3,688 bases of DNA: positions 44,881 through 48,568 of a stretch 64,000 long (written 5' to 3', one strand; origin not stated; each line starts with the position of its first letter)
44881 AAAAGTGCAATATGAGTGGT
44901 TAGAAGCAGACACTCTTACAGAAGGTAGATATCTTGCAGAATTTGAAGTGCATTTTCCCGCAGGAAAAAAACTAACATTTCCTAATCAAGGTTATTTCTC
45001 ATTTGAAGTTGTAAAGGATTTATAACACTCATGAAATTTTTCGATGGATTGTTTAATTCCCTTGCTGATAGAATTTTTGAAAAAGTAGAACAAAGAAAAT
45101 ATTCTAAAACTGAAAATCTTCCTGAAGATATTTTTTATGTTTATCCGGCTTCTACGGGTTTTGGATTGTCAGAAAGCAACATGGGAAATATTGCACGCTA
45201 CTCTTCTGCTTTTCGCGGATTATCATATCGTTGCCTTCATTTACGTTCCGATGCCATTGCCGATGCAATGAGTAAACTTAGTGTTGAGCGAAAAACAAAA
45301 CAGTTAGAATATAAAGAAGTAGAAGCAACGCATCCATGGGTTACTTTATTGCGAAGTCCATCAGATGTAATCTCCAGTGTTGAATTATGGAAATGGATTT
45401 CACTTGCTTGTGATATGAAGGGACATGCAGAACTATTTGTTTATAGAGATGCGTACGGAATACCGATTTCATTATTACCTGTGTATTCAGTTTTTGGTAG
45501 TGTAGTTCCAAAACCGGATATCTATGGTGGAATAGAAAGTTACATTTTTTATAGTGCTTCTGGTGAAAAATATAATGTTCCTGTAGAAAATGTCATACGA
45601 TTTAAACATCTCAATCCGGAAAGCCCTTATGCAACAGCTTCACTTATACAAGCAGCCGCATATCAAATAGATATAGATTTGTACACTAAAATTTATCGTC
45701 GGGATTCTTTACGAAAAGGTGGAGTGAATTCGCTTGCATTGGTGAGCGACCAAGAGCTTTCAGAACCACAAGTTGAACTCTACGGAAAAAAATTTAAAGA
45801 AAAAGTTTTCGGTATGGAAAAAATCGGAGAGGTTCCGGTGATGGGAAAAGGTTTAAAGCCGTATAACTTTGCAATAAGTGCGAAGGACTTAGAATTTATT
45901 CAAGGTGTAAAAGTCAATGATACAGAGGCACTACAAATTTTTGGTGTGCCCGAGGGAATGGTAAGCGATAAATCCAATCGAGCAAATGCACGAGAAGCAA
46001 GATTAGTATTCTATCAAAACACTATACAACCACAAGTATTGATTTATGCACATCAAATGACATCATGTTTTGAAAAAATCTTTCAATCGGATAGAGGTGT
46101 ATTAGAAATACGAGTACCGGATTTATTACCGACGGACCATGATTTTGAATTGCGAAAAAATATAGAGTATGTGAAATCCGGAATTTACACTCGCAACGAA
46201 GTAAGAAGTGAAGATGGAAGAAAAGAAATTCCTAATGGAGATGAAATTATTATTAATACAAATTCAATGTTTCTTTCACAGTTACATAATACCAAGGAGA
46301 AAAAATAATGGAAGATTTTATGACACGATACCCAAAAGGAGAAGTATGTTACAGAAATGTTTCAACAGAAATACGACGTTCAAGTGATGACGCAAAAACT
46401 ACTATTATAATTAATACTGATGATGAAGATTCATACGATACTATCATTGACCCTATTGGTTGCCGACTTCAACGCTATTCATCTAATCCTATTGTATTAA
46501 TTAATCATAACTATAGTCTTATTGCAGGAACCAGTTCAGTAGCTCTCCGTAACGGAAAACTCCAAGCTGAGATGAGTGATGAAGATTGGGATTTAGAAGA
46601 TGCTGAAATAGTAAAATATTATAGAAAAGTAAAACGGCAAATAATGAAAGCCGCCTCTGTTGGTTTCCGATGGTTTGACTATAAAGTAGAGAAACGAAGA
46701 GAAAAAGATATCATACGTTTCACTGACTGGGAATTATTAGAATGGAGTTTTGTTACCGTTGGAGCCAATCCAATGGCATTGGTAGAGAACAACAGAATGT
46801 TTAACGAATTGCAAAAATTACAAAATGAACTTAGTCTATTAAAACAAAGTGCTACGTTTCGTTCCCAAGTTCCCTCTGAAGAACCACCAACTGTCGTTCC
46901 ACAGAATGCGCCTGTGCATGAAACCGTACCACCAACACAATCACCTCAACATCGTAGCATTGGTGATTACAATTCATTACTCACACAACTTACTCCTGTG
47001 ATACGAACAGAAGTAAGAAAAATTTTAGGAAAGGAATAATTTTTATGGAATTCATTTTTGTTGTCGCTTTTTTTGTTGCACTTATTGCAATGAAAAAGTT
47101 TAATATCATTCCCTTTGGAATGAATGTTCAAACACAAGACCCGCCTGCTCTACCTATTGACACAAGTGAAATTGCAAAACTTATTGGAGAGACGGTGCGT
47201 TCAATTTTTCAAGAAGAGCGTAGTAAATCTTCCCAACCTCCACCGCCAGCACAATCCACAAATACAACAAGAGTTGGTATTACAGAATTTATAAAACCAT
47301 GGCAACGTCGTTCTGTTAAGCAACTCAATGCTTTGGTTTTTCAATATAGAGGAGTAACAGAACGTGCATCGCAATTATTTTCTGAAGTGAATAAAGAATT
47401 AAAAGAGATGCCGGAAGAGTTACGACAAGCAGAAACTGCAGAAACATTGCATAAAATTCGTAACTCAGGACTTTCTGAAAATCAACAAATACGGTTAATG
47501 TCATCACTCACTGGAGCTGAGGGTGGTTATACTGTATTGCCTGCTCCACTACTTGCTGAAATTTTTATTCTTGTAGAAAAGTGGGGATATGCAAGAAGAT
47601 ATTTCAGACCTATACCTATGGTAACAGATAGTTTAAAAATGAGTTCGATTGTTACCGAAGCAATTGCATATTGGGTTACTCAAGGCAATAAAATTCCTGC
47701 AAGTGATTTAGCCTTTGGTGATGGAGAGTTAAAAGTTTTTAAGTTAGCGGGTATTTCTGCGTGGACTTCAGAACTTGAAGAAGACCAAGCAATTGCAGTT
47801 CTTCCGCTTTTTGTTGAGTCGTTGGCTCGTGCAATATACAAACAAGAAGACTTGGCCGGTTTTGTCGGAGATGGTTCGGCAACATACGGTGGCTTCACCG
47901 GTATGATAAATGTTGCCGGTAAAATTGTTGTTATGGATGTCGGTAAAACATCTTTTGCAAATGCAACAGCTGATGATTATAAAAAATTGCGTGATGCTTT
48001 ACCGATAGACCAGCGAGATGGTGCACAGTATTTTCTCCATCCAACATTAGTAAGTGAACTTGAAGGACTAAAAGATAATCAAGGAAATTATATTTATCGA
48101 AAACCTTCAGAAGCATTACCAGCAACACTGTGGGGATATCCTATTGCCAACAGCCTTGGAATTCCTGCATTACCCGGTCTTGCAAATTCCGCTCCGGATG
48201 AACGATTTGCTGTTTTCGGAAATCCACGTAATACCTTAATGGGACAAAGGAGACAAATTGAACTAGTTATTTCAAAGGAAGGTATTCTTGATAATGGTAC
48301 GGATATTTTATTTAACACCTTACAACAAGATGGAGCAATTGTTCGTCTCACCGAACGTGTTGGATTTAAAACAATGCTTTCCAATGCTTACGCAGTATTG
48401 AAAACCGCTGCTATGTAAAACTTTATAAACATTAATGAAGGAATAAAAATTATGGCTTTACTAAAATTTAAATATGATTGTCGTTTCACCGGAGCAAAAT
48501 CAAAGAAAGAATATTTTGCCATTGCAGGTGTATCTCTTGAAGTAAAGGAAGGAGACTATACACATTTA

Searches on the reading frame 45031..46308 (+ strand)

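Call 115: search_protein_families(library=phrogs, proteins=[window:45031-46308:+], max_evalue=0.001)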
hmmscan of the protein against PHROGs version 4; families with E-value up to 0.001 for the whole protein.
window:45031-46308:+ (425 aa): 3 families
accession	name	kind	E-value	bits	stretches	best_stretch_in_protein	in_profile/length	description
phrog_2662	-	head and packaging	2.5e-49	169.5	1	58-413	63-421/717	portal protein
phrog_12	-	head and packaging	3e-36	126.7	1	1-411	48-429/646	portal protein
phrog_5929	-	head and packaging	4e-19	69.8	1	226-424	11-211/228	portal protein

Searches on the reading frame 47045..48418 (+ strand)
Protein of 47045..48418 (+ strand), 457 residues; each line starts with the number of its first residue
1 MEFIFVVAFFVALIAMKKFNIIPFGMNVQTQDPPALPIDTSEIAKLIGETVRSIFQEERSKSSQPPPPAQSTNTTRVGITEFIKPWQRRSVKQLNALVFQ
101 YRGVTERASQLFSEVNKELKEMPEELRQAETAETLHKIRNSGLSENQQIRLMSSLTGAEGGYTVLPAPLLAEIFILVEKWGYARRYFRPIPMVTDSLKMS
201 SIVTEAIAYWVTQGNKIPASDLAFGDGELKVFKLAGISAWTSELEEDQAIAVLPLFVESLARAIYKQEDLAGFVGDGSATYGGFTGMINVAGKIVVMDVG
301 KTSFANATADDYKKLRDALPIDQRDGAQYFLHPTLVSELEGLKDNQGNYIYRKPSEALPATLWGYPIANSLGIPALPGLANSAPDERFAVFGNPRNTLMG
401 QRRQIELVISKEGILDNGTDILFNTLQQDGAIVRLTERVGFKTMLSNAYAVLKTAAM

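Call 115: search_protein_families(library=phrogs, proteins=[window:47045-48418:+], max_evalue=0.001)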
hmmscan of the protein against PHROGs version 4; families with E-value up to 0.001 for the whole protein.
window:47045-48418:+ (457 aa): 3 families
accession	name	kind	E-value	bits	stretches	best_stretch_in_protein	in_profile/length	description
phrog_10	-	head and packaging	7e-41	142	1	105-455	293-636/752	major head protein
phrog_617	-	head and packaging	1.1e-15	58.5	1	203-418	392-592/626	major head protein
phrog_15928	-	head and packaging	2.8e-05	25.2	1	291-375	36-118/185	major head protein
